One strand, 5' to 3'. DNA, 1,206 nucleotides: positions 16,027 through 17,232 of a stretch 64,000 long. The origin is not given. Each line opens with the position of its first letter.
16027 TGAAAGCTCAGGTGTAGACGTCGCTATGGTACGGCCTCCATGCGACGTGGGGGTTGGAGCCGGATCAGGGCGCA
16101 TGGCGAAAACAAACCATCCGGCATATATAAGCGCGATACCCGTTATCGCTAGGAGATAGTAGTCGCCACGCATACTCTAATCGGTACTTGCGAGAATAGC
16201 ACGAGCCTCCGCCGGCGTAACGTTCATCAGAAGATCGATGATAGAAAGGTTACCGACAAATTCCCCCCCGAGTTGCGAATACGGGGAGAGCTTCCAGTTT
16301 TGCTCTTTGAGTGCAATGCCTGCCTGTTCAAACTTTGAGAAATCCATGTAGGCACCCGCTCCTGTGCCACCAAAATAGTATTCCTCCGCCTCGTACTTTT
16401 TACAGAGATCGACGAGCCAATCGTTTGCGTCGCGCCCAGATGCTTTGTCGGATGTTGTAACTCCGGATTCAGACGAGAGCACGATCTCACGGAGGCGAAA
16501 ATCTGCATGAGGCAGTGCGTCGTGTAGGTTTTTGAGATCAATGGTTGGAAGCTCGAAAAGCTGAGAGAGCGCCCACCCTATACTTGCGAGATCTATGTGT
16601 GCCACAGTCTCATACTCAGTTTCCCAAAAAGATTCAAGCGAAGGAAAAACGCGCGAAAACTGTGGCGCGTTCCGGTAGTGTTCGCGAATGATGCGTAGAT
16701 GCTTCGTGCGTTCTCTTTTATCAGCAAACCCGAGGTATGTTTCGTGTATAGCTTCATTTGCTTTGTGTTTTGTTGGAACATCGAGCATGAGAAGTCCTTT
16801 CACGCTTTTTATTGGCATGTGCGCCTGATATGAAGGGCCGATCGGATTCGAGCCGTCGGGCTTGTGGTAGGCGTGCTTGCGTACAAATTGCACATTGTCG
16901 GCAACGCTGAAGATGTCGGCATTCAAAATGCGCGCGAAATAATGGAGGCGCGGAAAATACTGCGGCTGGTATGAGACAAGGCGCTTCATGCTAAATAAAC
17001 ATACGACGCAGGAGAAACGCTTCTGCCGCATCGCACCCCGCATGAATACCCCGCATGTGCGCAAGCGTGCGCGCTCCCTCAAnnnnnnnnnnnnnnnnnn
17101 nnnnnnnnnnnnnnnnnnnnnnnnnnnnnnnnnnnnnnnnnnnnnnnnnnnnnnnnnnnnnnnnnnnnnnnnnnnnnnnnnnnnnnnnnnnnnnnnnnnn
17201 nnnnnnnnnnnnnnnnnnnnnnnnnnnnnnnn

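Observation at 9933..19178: Glycan locus combining a processive GT2 synthase, GH18 hydrolase, two PIG-L deacetylases, WbqC-like protein, UGDH and UXS-like enzymes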

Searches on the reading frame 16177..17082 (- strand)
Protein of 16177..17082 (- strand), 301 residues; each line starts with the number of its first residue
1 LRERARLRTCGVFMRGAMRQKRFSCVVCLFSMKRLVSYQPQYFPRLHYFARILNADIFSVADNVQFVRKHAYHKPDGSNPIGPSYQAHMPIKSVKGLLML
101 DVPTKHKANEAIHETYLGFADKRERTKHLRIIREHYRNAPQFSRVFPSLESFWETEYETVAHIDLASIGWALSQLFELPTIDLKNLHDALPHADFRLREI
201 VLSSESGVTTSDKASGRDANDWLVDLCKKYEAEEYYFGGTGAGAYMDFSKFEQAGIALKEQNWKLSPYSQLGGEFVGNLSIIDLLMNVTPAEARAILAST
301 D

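Call 3: search_protein_families(library=pfam, proteins=[window:16177-17082:-], max_evalue=0.01)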
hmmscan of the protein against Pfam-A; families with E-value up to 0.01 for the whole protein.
window:16177-17082:- (301 aa): 1 family
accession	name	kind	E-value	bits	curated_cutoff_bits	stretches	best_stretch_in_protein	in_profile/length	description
PF08889.16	WbqC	-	4.8e-40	138.2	21.3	1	39-293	1-216/218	WbqC-like protein family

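Call 6: search_protein_families(library=ncbifam, proteins=[window:16177-17082:-], max_evalue=0.001)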
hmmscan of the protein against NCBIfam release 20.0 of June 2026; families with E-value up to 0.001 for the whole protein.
window:16177-17082:- (301 aa): 0 families

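Call 14: search_solved_structures(query=window:16177-17082:-, max_evalue=1)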
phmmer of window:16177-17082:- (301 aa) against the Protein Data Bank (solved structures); distinct sequences matched with E-value up to 1: 0.

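Call 30: find_homologous_proteins(query=window:16177-16974:-)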
Query window:16177-16974:- (265 aa): 275 proteins with E <= 0.001 among 561 candidates; the best 120 are listed.
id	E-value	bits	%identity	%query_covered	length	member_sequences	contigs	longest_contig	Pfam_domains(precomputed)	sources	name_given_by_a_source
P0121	5.5e-138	477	100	80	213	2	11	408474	PF08889.17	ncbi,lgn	-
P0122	4.6e-137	474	77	100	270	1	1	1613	PF08889.17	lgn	-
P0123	1.2e-136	473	78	100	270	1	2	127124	PF08889.17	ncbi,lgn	-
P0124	1.6e-132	459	75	100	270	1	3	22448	PF08889.17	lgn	-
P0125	2.5e-131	455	76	100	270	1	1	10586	PF08889.17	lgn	-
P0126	6.2e-131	454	75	100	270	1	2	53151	PF08889.17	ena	-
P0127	6.3e-130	450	74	100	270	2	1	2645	PF08889.17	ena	-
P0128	7.4e-130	450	76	100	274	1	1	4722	PF08889.17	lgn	-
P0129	8.1e-129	447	74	100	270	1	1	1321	PF08889.17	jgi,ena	-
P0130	1.3e-124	433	72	100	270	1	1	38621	PF08889.17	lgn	-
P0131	3.9e-101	356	61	97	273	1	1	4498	PF08889.17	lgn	-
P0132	2.9e-96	340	57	100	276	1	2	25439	PF08889.17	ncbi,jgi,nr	ncbi:hypothetical protein C4585_02260 [Candidatus Parcubacteria bacterium]|nr:MAG: hypothetical prot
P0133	3.3e-94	333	58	100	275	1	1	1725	PF08889.17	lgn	-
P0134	4.1e-94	333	57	100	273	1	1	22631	PF08889.17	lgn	-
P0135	3.8e-90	320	54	100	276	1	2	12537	PF08889.17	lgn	-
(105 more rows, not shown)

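Call 46: predict_structure(alignment_id=A3)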
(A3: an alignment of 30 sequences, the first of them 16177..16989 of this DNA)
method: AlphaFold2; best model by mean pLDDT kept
length: 270 residues; sequences in the alignment: 30
mean_pLDDT: 92.7   pTM: 0.89
mean pLDDT of the five models: 92.7, 92.6, 92.2, 91.6, 89.5
residues with pLDDT >= 90: 220; 70-90: 45; 50-70: 5; < 50: 0
segments of 3 or more residues with pLDDT < 50: none
pLDDT, mean of each block of 10 residues (from residue 1): 94 94 96 91 88 93 94 88 94 93 98 97 95 95 90 83 92 95 92 97 87 85 96 94 93 98 90
secondary structure, 60 per line:
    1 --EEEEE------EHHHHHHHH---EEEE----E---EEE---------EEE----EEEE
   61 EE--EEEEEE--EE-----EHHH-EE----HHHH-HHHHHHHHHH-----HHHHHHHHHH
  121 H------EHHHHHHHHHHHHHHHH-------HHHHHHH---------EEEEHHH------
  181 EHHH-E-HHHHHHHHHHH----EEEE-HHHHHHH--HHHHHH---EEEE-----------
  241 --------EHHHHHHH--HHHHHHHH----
elements in order: E3-7 H15-22 E26-29 E38-40 E50-52 E57-62 E65-70 H91-94 H96-105 H111-121 H129-144 H152-158 E168-171 H188-198 E203-206 H208-214 H217-222 E226-229 H250-256 H259-266

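Call 50: fold_search(model_id=the predicted structure, library=pdb)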
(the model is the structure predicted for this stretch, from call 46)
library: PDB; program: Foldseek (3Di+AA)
matches with E <= 10: 463; with E <= 0.001: 0
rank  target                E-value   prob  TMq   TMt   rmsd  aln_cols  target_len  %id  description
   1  4tx6_B                9.4e-02  0.07  0.18  0.17  15.4       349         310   12  AfChiA1 in complex with compound 1 (released 2014-08-06)
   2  2xuc_A                1.1e-01  0.07  0.18  0.17  14.8       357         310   12  Natural product-guided discovery of a fungal chitinase inhibitor (released 2010-10-27)
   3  1qfy_B                1.3e-01  0.08  0.17  0.17  14.3       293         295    9  PEA FNR Y308S MUTANT IN COMPLEX WITH NADP+ (released 1999-04-27)
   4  7eme_B                1.7e-01  0.06  0.12  0.09  17.5       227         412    8  Putative Leptospira interrogans recombinant L-amino acid oxidase (released 2021-08-18)
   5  8rxh_SK               2.4e-01  0.09  0.13  0.16  10.7       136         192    7  CRYO-EM STRUCTURE OF LEISHMANIA MAJOR 80S RIBOSOME WITH A/P/E-site tRNA AND mRNA : PARENTAL STRAIN (released 2024-05-15)
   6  2xvn_A                2.8e-01  0.06  0.20  0.19  13.5       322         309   11  A. fumigatus chitinase A1 phenyl-methylguanylurea complex (released 2010-11-03)
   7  6fw9_B                2.8e-01  0.03  0.11  0.08  19.0       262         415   10  Crystal structure of L-tryptophan oxidase VioA from Chromobacterium violaceum in complex with 6-Fluoro-L-Tryptophan (released 2019-02-13)
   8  3zxs_C                3.0e-01  0.23  0.15  0.09   8.3        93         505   14  Cryptochrome B from Rhodobacter sphaeroides (released 2012-02-15)
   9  7eme_A                3.0e-01  0.05  0.12  0.09  17.9       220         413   10  Putative Leptospira interrogans recombinant L-amino acid oxidase (released 2021-08-18)
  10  3ujp_A                3.4e-01  0.06  0.21  0.20  15.5       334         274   11  Structure of MntC protein at 2.7A (released 2012-11-14)
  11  7c49_B                5.6e-01  0.02  0.10  0.07  17.6       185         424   12  nicA2 with cofactor FAD and substrate nicotine (released 2020-06-03)
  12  8ove_A5               5.9e-01  0.08  0.14  0.17  11.8       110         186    8  CRYO-EM STRUCTURE OF TRYPANOSOMA BRUCEI PROCYCLIC FORM 80S RIBOSOME : TB11CS6H1 snoRNA mutant (released 2023-11-29)
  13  3nks                  5.9e-01  0.02  0.14  0.10  17.4       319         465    9  Structure of human protoporphyrinogen IX oxidase (released 2011-04-20)
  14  2w79_A                6.3e-01  0.05  0.17  0.19  14.0       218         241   14  Establishing wild-type levels of catalytic activity on natural and artificial (ba)8-barrel protein scaffolds (released 2009-02-17)
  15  8b2a_BBB              7.6e-01  0.08  0.13  0.15  11.9       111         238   12  Crystal structure of type I dehydroquinase from Staphylococcus aureus inhibited by a hydroxylamine derivative (released 2023-02-15)
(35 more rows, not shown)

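Call 54: search_solved_structures(query=A3, max_evalue=10)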
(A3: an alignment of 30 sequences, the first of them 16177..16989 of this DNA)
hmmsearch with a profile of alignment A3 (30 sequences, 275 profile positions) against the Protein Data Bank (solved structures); distinct sequences matched with E-value up to 10: 5.
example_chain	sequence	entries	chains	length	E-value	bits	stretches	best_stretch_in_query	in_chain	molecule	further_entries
8qae_A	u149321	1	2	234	0.38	13.3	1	110-176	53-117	sc-apCC-6-SLLA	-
8whh_A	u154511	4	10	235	0.4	13.3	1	94-192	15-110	CLIP-associating protein 2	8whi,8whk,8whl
8whj_A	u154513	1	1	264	0.51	12.9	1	94-191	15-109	CLIP-associating protein 2,Pleckstrin homology-like domain family B member 2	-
9d01_A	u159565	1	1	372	1.8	11.1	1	94-186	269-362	a-iTHR-201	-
8qad_A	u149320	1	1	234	6.1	9.4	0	100-176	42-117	sc-apCC-6-LLIA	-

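Call 65: search_dna_similar(query=window:16177-16989:-, collection=plasmids, mode=protein, max_rows=25, max_evalue=0.001)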
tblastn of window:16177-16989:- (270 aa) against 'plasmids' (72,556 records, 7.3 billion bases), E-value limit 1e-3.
Records with a match: 43; places in all: 43; records where one place covers at least 80% of the query: 43.
Best place of each record, by identity: <60% 43.
By first word of the organism name: Bacillus 27; Rhizobium 4; Azospirillum 2; Neorhizobium 1; Mariluticola 1; Natrinema 1; Mycobacterium 1; Solidesulfovibrio 1; Ralstonia 1; Embleya 1; and 3 more.
By predicted mobility (MOB-suite, as given by PLSDB): non-mobilizable 35; conjugative 6; mobilizable 2.
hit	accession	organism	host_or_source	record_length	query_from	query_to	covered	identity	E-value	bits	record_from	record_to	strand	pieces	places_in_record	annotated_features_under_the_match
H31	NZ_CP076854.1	Rhizobium sp. WYJ-E13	Curcuma wenyujin Y.H. Chen et C. ...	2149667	5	269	98%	30.3%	2e-17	89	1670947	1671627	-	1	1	none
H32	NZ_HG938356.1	Neorhizobium galegae bv. officinalis bv. officinalis str. ...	Galega officinalis root nodule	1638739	1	269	100%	29.6%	1e-17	89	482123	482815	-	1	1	record has no annotation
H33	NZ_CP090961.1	Mariluticola halotolerans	sea sediment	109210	7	266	96%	29.5%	7e-16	84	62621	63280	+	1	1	WbqC family protein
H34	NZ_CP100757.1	Natrinema gelatinilyticum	marine sediment,sediment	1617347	7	257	93%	28.3%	4e-15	82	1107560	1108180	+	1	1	record has no annotation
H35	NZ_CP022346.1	Bacillus thuringiensis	soil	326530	7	269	97%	26.9%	4e-17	88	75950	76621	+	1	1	WbqC family protein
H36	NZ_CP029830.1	Azospirillum ramasamyi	single cell,Cow dung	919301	7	265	96%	27.0%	2e-15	83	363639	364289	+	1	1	WbqC family protein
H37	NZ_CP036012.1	Bacillus mycoides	cell culture,soil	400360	4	269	99%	26.2%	2e-17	89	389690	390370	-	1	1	WbqC family protein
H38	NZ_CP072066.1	Bacillus mycoides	cell culture,soil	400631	4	269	99%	26.2%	2e-17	89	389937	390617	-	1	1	WbqC family protein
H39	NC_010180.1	Bacillus mycoides KBAB4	-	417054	7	269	97%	26.5%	2e-17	89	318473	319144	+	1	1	WbqC family protein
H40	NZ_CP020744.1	Bacillus mycoides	whole organism,soil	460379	7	269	97%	26.5%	3e-17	89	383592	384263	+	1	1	WbqC family protein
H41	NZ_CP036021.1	Bacillus mycoides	cell culture,soil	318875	7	269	97%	26.5%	3e-17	88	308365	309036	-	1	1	WbqC family protein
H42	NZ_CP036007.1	Bacillus mycoides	cell culture,soil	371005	7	269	97%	26.5%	3e-17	88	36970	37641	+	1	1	WbqC family protein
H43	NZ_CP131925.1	Bacillus mycoides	whole organism,soil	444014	7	269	97%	26.5%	3e-17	88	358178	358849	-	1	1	WbqC family protein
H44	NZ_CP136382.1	Bacillus mycoides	whole organism,soil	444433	7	269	97%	26.5%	3e-17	88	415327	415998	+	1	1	WbqC family protein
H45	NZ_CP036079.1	Bacillus mycoides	cell culture,soil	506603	7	269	97%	26.5%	3e-17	88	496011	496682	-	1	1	WbqC family protein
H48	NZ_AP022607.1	Mycobacterium branderi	-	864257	4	269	99%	26.0%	3e-10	67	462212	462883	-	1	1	WbqC family protein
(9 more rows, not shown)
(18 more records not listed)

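Call 66: get_annotated_region(hit=H39, flank=9000)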
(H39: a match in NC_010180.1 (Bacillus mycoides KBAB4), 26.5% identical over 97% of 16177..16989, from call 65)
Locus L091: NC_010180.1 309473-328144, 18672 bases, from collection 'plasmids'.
description: Bacillus mycoides KBAB4 plasmid pBWB401, complete sequence
organism: Bacillus mycoides KBAB4 (NCBI taxid 315730)
taxonomy: Bacteria; Bacillota; Bacilli; Bacillales; Bacillaceae; Bacillus; Bacillus mycoides; Bacillus mycoides KBAB4
host: -; source: -; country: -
typing (MOB-suite, as given by PLSDB): non-mobilizable; replicon rep_cluster_125
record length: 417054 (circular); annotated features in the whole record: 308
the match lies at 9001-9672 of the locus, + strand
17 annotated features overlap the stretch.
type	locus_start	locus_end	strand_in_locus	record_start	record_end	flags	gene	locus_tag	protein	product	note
CDS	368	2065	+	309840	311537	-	-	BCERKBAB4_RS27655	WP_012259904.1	hypothetical protein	-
CDS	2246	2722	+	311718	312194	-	-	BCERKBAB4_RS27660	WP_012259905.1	GNAT family N-acetyltransferase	-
CDS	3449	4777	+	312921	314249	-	-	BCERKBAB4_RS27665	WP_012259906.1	nucleotide sugar dehydrogenase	GO:0000271 - polysaccharide biosynthetic process [Evidence IEA]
CDS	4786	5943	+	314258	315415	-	-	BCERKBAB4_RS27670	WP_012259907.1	DegT/DnrJ/EryC1/StrS family aminotransferase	-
CDS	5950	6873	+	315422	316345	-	-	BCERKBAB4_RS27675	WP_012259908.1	NAD-dependent epimerase/dehydratase family protein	-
CDS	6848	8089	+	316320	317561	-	-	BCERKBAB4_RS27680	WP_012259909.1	aminotransferase class V-fold PLP-dependent enzyme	-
CDS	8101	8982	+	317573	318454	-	-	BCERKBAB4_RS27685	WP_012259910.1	peptidoglycan bridge formation glycyltransferase FemA/FemB family protein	GO:0044038 - cell wall macromolecule biosynthetic process [Evidence IEA]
CDS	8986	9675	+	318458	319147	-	-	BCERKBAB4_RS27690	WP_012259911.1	WbqC family protein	-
CDS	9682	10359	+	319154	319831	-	-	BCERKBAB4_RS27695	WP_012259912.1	PIG-L family deacetylase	-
CDS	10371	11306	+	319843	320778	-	-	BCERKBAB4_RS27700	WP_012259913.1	endonuclease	-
CDS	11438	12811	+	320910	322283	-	-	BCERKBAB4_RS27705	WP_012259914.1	M28 family metallopeptidase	-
CDS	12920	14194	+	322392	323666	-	-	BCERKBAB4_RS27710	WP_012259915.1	MFS transporter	GO:0055085 - transmembrane transport [Evidence IEA]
CDS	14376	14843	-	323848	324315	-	-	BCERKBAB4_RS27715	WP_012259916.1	RsfA family transcriptional regulator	-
CDS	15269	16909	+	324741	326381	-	-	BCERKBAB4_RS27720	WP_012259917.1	S8 family peptidase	GO:0006508 - proteolysis [Evidence IEA]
CDS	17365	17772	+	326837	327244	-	-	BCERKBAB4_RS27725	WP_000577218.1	nucleotidyltransferase domain-containing protein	-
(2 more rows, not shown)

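Call 67: get_annotated_region(hit=H36, flank=8000)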
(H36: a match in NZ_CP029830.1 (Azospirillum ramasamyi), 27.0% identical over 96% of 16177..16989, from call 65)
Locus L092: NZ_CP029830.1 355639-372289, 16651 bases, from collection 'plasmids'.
description: Azospirillum ramasamyi strain M2T2B2 plasmid unnamed1, complete sequence
organism: Azospirillum ramasamyi (NCBI taxid 682998)
taxonomy: Bacteria; Pseudomonadota; Alphaproteobacteria; Rhodospirillales; Azospirillaceae; Azospirillum; Azospirillum ramasamyi
host: -; source: single cell,Cow dung; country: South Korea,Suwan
typing (MOB-suite, as given by PLSDB): non-mobilizable
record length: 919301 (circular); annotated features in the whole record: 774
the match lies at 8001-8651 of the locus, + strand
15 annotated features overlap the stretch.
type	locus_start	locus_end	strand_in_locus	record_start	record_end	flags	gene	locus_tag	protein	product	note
CDS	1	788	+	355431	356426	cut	-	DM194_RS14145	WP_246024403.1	NAD-dependent epimerase/dehydratase family protein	-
CDS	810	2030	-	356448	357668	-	-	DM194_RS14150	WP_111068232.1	glycosyltransferase family 4 protein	-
CDS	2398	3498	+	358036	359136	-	-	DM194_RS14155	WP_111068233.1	Gfo/Idh/MocA family oxidoreductase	-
CDS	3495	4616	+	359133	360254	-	-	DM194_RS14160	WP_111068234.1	DegT/DnrJ/EryC1/StrS family aminotransferase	-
CDS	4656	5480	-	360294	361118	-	-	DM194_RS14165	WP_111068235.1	metallophosphoesterase family protein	-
CDS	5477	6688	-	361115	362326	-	-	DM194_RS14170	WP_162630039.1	ATP-grasp domain-containing protein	-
CDS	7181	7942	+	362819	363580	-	-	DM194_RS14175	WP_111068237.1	hypothetical protein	-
CDS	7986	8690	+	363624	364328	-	-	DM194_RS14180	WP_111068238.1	WbqC family protein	-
CDS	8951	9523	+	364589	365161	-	-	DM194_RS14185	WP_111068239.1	hypothetical protein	-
CDS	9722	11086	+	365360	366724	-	-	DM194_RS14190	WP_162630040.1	oligosaccharide flippase family protein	-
CDS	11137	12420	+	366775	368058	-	-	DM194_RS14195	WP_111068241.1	hypothetical protein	-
CDS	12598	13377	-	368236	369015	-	-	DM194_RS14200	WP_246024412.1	ABC transporter permease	-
CDS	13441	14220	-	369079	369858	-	-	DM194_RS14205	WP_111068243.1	ABC transporter ATP-binding protein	-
CDS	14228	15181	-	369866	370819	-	-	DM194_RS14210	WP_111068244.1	ABC transporter substrate-binding protein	-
CDS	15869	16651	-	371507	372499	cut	-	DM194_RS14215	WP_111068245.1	asparaginase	-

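Call 84: get_annotated_region(hit=H33, flank=8000)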
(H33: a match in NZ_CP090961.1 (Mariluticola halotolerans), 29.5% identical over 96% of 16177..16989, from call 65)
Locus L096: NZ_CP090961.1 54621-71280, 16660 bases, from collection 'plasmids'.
description: Mariluticola halotolerans strain LMO-2 plasmid unnamed, complete sequence
organism: Mariluticola halotolerans (NCBI taxid 2909283)
taxonomy: Bacteria; Pseudomonadota; Alphaproteobacteria; Hyphomicrobiales; Devosiaceae; Mariluticola; Mariluticola halotolerans
host: -; source: sea sediment; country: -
typing (MOB-suite, as given by PLSDB): non-mobilizable
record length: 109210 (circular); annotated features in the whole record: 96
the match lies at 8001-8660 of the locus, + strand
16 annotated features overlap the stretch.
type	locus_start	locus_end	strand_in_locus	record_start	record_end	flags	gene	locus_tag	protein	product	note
CDS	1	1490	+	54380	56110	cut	-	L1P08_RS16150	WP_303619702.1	ABC transporter ATP-binding protein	-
CDS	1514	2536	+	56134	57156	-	pseB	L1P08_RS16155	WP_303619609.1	UDP-N-acetylglucosamine 4,6-dehydratase (inverting)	-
CDS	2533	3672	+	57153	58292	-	pseC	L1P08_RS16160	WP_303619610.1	UDP-4-amino-4, 6-dideoxy-N-acetyl-beta-L-altrosamine transaminase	-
CDS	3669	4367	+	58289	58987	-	pseF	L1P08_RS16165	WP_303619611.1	pseudaminic acid cytidylyltransferase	-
CDS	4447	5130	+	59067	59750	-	-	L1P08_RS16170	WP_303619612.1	PIG-L deacetylase family protein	-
CDS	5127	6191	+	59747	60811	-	pseG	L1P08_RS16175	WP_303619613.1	UDP-2,4-diacetamido-2,4, 6-trideoxy-beta-L-altropyranose hydrolase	-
CDS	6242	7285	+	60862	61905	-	-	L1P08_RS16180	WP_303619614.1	N-acetylneuraminate synthase family protein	GO:0016051 - carbohydrate biosynthetic process [Evidence IEA]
CDS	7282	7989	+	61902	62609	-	-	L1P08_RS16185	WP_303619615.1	hypothetical protein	-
CDS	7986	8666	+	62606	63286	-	-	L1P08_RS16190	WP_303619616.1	WbqC family protein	-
CDS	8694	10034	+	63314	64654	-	-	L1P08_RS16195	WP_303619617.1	NAD(P)-binding protein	-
CDS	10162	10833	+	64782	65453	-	-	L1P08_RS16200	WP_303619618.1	methyltransferase domain-containing protein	-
CDS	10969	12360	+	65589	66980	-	-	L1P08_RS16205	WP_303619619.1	hypothetical protein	-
CDS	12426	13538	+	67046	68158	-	-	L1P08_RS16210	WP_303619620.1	glycosyltransferase family 4 protein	-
CDS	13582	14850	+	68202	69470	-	-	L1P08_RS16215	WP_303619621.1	hypothetical protein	-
CDS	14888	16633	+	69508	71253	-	asnB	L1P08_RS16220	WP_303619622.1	asparagine synthase (glutamine-hydrolyzing)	GO:0006529 - asparagine biosynthetic process [Evidence IEA]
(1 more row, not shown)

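Call 85: get_annotated_region(hit=H48, flank=8000)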
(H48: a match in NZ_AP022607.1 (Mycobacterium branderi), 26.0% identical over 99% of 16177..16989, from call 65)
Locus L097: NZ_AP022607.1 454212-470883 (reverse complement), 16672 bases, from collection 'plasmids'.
description: Mycobacterium branderi strain JCM 12687 plasmid pJCM12687
organism: Mycobacterium branderi (NCBI taxid 43348)
taxonomy: Bacteria; Actinomycetota; Actinomycetes; Mycobacteriales; Mycobacteriaceae; Mycobacterium; Mycobacterium branderi
host: -; source: -; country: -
typing (MOB-suite, as given by PLSDB): non-mobilizable
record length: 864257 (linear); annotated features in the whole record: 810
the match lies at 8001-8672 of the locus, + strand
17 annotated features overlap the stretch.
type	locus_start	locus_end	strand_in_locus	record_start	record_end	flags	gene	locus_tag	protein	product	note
CDS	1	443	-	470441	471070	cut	-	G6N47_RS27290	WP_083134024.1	RES family NAD+ phosphorylase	-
CDS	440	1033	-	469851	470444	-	-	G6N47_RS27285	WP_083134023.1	helix-turn-helix domain-containing protein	-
CDS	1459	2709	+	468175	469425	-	-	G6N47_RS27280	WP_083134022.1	nucleotide sugar dehydrogenase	GO:0000271 - polysaccharide biosynthetic process [Evidence IEA]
CDS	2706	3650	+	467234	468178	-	-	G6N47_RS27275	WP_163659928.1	TIM barrel protein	-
CDS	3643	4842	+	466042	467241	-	-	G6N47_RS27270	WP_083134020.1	DegT/DnrJ/EryC1/StrS family aminotransferase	-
CDS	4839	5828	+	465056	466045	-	-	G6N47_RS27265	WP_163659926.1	NAD-dependent epimerase/dehydratase family protein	-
CDS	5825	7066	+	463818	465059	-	-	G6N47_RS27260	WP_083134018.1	DegT/DnrJ/EryC1/StrS family aminotransferase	-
CDS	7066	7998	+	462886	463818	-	-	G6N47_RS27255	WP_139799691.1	GNAT family N-acetyltransferase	-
CDS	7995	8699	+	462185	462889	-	-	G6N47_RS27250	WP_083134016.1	WbqC family protein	-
CDS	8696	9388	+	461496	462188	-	-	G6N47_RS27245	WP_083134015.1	PIG-L deacetylase family protein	-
CDS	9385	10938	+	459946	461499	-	-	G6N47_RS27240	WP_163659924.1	MFS transporter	GO:0055085 - transmembrane transport [Evidence IEA]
CDS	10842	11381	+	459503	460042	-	-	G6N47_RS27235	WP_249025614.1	GNAT family N-acetyltransferase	-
CDS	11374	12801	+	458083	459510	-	-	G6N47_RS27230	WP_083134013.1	alpha/beta hydrolase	-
CDS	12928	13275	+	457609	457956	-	-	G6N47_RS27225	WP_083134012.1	hypothetical protein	-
CDS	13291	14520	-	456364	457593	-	-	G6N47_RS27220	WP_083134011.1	RNA-guided endonuclease TnpB family protein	-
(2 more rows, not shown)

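Call 88: search_protein_representatives(alignment_id=A3)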
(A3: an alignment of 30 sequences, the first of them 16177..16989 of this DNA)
Query: 30 sequences, 275 profile positions. Proteins with E-value up to 0.001 (for the whole library): 11141; up to 1e-10: 5209; up to 1e-30: 152. The best 150 are listed.
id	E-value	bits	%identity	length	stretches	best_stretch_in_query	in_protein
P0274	3.4e-121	420.3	-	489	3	2-272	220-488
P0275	4.6e-110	383.7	-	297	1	2-273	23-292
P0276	1.5e-106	372.2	-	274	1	2-273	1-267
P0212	7.2e-106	370.0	-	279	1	2-273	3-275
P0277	1.9e-104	365.3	-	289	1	2-272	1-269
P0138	1.5e-103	362.3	-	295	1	2-274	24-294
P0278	2.1e-101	355.3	-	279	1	2-273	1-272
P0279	1.4e-97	342.8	-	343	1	2-272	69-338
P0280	2.2e-97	342.1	-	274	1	2-271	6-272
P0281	6.8e-93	327.4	-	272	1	2-273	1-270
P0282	5.1e-89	314.7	-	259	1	21-273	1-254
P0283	2.1e-87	309.4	-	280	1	2-273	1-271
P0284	2.3e-85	302.8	-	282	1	2-271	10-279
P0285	3.1e-84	299.0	-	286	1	2-271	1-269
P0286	5.0e-83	295.1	-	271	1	2-273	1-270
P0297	2.0e-59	217.7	-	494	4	5-138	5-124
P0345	2.2e-34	135.5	-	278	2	5-147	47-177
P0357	2.1e-33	132.3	-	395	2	7-147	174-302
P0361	3.8e-33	131.5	-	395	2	5-136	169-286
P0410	3.9e-31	124.9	-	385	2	5-143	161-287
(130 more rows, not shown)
